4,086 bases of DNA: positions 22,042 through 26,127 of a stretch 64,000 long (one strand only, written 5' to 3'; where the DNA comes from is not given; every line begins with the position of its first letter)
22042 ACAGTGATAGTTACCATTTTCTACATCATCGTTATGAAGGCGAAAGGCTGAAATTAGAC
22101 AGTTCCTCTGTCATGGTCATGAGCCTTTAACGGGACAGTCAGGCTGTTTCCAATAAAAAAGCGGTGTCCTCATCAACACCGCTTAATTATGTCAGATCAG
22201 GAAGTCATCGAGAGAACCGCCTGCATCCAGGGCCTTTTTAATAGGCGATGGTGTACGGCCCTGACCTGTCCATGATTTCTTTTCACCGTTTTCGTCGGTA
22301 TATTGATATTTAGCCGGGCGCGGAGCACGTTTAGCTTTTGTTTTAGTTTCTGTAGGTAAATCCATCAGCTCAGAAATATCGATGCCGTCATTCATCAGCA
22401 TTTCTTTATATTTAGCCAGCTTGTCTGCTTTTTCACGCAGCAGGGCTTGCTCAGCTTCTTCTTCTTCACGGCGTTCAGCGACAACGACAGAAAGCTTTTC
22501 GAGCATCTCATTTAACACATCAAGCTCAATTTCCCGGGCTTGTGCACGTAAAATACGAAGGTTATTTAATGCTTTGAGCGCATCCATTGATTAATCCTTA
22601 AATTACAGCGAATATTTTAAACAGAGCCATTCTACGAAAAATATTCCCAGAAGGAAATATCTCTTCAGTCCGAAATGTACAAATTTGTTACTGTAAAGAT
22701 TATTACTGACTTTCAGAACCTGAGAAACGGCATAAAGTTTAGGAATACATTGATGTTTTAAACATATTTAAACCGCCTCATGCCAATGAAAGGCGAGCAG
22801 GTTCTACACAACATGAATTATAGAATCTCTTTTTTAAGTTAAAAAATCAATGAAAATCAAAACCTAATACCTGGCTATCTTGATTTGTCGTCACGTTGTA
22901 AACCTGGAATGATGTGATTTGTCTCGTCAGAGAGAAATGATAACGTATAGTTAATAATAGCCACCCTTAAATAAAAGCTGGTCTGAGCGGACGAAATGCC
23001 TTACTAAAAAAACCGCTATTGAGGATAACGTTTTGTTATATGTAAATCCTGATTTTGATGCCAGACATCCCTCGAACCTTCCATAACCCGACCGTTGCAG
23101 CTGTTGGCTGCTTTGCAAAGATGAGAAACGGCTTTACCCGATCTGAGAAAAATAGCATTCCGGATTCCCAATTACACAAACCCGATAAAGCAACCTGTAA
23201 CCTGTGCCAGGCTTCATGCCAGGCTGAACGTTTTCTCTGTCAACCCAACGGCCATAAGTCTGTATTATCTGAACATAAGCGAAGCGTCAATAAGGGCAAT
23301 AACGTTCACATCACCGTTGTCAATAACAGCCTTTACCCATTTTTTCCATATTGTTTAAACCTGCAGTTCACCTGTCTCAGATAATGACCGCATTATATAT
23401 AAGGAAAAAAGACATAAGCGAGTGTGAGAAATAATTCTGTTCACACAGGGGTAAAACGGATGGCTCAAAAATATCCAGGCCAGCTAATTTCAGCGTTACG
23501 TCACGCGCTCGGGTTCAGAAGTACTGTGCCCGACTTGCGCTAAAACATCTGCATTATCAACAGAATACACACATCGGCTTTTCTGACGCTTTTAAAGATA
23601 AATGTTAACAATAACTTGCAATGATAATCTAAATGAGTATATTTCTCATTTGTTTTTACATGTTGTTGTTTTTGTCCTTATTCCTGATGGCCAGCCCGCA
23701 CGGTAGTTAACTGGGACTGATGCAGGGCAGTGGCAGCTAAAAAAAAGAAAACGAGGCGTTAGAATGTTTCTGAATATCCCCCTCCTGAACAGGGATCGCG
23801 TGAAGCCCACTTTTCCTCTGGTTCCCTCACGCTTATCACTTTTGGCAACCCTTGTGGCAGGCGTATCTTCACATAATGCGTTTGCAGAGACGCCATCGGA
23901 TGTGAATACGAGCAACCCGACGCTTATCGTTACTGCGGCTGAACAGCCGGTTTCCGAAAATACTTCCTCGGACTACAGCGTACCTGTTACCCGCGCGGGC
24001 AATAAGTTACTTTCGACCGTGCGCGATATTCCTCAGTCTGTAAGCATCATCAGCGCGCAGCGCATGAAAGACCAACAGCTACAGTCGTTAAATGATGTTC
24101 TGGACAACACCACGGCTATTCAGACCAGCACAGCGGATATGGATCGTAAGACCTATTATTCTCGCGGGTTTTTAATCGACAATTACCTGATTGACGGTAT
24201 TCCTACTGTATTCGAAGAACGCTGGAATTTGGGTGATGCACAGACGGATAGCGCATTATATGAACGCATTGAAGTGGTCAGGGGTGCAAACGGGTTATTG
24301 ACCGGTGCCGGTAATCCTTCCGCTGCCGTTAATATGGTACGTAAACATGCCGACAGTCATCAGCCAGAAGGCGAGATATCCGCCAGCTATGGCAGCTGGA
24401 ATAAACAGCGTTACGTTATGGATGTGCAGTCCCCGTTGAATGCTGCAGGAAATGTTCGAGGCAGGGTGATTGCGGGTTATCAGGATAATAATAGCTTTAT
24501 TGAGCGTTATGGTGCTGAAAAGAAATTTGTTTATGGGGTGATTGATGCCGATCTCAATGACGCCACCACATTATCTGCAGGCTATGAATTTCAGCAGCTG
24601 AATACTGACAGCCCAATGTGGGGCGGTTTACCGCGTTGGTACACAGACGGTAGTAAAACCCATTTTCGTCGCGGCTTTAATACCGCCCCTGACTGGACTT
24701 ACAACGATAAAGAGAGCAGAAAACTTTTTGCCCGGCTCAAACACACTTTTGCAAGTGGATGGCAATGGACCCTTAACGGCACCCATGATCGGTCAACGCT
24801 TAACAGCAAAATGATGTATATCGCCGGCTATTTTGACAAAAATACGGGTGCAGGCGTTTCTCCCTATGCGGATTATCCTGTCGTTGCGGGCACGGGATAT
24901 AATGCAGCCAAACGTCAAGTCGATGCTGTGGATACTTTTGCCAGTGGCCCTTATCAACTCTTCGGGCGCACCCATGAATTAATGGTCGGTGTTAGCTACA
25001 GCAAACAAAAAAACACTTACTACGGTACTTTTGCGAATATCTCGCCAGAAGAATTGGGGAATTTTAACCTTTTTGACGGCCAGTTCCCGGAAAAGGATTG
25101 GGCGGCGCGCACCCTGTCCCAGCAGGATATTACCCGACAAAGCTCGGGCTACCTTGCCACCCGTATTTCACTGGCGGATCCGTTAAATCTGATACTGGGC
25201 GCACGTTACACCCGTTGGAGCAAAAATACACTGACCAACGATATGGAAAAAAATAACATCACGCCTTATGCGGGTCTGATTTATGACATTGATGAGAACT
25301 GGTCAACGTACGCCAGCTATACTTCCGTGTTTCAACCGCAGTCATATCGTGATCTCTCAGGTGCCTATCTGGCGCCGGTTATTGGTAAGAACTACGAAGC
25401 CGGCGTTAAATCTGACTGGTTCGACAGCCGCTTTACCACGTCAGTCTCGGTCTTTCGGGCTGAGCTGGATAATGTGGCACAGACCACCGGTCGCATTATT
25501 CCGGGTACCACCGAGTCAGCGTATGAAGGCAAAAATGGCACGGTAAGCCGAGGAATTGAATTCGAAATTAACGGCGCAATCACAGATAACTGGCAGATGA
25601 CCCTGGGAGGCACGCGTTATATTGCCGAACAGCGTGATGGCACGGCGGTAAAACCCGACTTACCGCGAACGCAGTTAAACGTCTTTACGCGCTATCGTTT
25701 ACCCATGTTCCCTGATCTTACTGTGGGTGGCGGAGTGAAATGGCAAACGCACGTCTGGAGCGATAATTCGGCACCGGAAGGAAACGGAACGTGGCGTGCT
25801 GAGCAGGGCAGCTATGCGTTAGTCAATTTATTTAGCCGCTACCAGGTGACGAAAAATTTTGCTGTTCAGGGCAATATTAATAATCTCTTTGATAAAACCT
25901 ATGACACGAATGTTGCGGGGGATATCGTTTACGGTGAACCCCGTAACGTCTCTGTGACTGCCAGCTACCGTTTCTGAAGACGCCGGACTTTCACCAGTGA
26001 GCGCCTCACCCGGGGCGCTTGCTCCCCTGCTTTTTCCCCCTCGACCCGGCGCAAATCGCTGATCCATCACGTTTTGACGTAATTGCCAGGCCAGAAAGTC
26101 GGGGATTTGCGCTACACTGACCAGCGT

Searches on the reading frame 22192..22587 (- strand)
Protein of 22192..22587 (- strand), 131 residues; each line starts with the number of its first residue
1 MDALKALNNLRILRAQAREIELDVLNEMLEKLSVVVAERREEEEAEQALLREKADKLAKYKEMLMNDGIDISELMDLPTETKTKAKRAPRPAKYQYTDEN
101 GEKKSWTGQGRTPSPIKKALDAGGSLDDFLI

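Call 5: search_protein_families(library=pfam, proteins=[window:22192-22587:-], max_evalue=0.01)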
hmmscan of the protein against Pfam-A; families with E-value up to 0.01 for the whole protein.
window:22192-22587:- (131 aa): 2 families
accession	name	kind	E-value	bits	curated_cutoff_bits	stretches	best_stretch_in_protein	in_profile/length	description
PF22470.1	Histone_HNS_N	-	2.1e-20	72.8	24.5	1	2-76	3-77/79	H-NS histone-like proteins, N-terminal domain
PF00816.26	Histone_HNS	-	1.1e-14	54.3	25.6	1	92-131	1-38/38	H-NS histone C-terminal domain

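Call 8: search_protein_families(library=padloc, proteins=[window:22192-22587:-], max_evalue=0.01)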
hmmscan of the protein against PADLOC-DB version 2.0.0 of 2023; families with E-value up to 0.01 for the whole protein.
window:22192-22587:- (131 aa): 0 families

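Call 9: search_protein_families(library=ncbifam, proteins=[window:22192-22587:-], max_evalue=0.001)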
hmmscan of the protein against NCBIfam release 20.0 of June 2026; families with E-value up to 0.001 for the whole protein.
window:22192-22587:- (131 aa): 2 families
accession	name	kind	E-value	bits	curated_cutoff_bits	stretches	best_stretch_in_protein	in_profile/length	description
NF008193.0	PRK10947.1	equivalog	9e-52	174.6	211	1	2-131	3-135/137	histone-like nucleoid-structuring protein H-NS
NF007656.0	PRK10328.1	equivalog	4.9e-46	156.2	202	1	4-131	5-134/134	DNA-binding protein StpA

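Call 13: find_encoding_contigs(protein=window:22192-22587:-, flank=10000, max_places=10)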
Protein window:22192-22587:- (131 aa): 24 contigs read that carry it; 10 places shown.
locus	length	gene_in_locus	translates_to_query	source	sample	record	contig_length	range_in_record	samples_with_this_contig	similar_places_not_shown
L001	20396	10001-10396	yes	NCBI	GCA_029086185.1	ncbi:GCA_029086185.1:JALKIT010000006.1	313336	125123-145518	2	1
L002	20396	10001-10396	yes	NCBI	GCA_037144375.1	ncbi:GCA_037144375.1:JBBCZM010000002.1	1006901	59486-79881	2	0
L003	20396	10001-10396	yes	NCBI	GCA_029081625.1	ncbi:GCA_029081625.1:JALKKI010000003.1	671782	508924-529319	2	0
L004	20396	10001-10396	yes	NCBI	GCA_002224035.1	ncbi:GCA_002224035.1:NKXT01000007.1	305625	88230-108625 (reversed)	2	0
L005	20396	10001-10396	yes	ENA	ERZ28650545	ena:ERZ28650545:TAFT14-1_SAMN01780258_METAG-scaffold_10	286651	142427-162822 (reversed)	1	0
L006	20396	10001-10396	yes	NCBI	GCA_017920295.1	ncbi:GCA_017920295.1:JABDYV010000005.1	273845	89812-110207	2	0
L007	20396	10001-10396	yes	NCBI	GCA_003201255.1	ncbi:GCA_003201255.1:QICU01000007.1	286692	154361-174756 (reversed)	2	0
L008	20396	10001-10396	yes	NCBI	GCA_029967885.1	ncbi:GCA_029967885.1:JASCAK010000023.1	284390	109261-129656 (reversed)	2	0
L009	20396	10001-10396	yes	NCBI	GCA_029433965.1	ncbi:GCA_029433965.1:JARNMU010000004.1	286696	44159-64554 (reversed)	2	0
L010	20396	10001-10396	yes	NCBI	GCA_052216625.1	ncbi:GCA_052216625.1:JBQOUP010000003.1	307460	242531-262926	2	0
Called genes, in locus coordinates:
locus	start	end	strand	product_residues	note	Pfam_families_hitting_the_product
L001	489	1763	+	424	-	PF02812:ELFV_dehydrog_N, PF00208:ELFV_dehydrog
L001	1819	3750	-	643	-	PF02743:dCache_1, PF22673:MCP-like_PDC_1, PF00015:MCPsignal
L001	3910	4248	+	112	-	PF07883:Cupin_2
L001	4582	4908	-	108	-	PF07130:YebG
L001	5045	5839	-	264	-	PF13289:SIR2_2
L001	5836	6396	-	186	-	PF01725:Ham1p_like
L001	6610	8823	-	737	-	PF07715:Plug, PF00593:TonB_dep_Rec_b-barrel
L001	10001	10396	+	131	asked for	PF22470:Histone_HNS_N, PF00816:Histone_HNS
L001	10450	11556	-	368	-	PF22022:Phage_int_M (weak), PF00589:Phage_integrase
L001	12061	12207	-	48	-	-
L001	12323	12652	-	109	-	-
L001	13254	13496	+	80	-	PF11903:ParD_like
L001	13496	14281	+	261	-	PF00557:Peptidase_M24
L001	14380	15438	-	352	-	PF05230:MASE2, PF00990:GGDEF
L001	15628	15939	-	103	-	-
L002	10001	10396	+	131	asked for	PF22470:Histone_HNS_N, PF00816:Histone_HNS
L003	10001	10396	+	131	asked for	PF22470:Histone_HNS_N, PF00816:Histone_HNS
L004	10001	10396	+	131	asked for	PF22470:Histone_HNS_N, PF00816:Histone_HNS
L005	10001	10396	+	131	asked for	PF22470:Histone_HNS_N, PF00816:Histone_HNS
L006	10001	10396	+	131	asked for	PF22470:Histone_HNS_N, PF00816:Histone_HNS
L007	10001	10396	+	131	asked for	PF22470:Histone_HNS_N, PF00816:Histone_HNS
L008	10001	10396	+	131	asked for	PF22470:Histone_HNS_N, PF00816:Histone_HNS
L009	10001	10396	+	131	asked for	PF22470:Histone_HNS_N, PF00816:Histone_HNS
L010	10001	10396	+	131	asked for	PF22470:Histone_HNS_N, PF00816:Histone_HNS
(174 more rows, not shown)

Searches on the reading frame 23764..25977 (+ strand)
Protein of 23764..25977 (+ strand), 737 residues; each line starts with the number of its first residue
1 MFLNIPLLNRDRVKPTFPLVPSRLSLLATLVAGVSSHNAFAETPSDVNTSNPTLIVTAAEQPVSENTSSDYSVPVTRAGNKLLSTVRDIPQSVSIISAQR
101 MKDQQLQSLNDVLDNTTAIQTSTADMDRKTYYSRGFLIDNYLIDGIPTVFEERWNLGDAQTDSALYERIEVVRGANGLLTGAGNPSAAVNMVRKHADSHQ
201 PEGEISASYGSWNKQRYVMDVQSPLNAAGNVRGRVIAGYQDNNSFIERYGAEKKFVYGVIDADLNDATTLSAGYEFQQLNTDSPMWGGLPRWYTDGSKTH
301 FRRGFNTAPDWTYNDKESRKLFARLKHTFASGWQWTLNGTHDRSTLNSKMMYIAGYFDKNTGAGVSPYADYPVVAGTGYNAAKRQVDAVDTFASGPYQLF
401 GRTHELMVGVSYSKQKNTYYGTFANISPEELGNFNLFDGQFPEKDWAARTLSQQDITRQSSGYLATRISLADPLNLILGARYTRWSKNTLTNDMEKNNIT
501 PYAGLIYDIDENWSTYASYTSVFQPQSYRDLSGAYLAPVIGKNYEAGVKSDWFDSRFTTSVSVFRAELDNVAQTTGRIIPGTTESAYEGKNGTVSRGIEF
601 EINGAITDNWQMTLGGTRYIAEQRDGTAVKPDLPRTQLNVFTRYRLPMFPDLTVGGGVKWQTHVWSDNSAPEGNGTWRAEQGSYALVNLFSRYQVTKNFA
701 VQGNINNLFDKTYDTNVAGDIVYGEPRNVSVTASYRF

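Call 5: search_protein_families(library=pfam, proteins=[window:23764-25977:+], max_evalue=0.01)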
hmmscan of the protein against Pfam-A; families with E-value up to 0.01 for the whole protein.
window:23764-25977:+ (737 aa): 2 families
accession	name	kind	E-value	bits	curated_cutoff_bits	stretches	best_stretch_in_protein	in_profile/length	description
PF00593.30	TonB_dep_Rec_b-barrel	-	3e-49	169.5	27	1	262-708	7-436/436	TonB dependent receptor-like, beta-barrel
PF07715.20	Plug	-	6.2e-19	68.9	23.9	1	86-186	2-105/107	TonB-dependent Receptor Plug Domain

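Call 8: search_protein_families(library=padloc, proteins=[window:23764-25977:+], max_evalue=0.01)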
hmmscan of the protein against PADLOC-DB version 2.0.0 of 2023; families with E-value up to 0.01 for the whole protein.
window:23764-25977:+ (737 aa): 0 families

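Call 9: search_protein_families(library=ncbifam, proteins=[window:23764-25977:+], max_evalue=0.001)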
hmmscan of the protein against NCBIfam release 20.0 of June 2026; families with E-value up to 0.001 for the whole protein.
window:23764-25977:+ (737 aa): 17 families
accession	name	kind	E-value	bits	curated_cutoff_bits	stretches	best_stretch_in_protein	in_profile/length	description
NF007447.0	PRK10003.1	equivalog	0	1133.6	666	1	25-737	19-727/727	ferric-rhodotorulic acid/ferric-coprogen receptor FhuE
NF049960.1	siderphRecptFauA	equivalog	7.1e-166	553.7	900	1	30-733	18-723/727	TonB-dependent alcaligin siderophore receptor FauA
TIGR01783.1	TonB-siderophor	subfamily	6.1e-129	431.5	223.5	1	88-737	1-649/649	TonB-dependent siderophore receptor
NF010651.0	PRK14050.1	equivalog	1.5e-49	168.8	884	1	52-732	40-725/730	TonB-dependent siderophore receptor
NF047944.1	FoxamRcptFoxA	equivalog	4e-38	131.2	1300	1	56-737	22-697/697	ferrioxamine B receptor FoxA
NF007465.0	PRK10044.1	equivalog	1.2e-34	119.6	803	1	27-737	16-726/726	ferrichrome porin FhuA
NF007349.0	PRK09840.1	equivalog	1.9e-28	98.9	686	2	496-737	512-760/760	catecholate siderophore receptor Fiu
TIGR01785.1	TonB-hemin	subfamily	3.8e-24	85.1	316.85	1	80-737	13-677/677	TonB-dependent heme/hemoglobin receptor family protein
NF010650.0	PRK14049.1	equivalog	7.9e-18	64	904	1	22-737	20-729/729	ferrioxamine B receptor precursor protein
TIGR01779.1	TonB-B12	equivalog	1.4e-17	63.5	599.7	2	91-346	47-295/614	TonB-dependent vitamin B12 receptor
TIGR01786.1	TonB-hemlactrns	subfamily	4e-15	55.2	323.75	1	78-737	10-719/719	TonB-dependent hemoglobin/transferrin/lactoferrin family receptor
NF007926.1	PRK10641.1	equivalog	3.6e-11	42.3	836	2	508-737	400-617/617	TonB-dependent vitamin B12 receptor BtuB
NF010010.0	PRK13483.1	equivalog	1.5e-09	36.4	927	2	542-724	461-649/660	ligand-gated channel protein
NF007478.2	PRK10064.1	equivalog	2.1e-09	36.2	745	1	62-196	22-160/663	catecholate siderophore receptor CirA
NF010051.0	PRK13528.1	subfamily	1.2e-07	30.4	583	1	538-728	521-717/727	FepA family TonB-dependent siderophore receptor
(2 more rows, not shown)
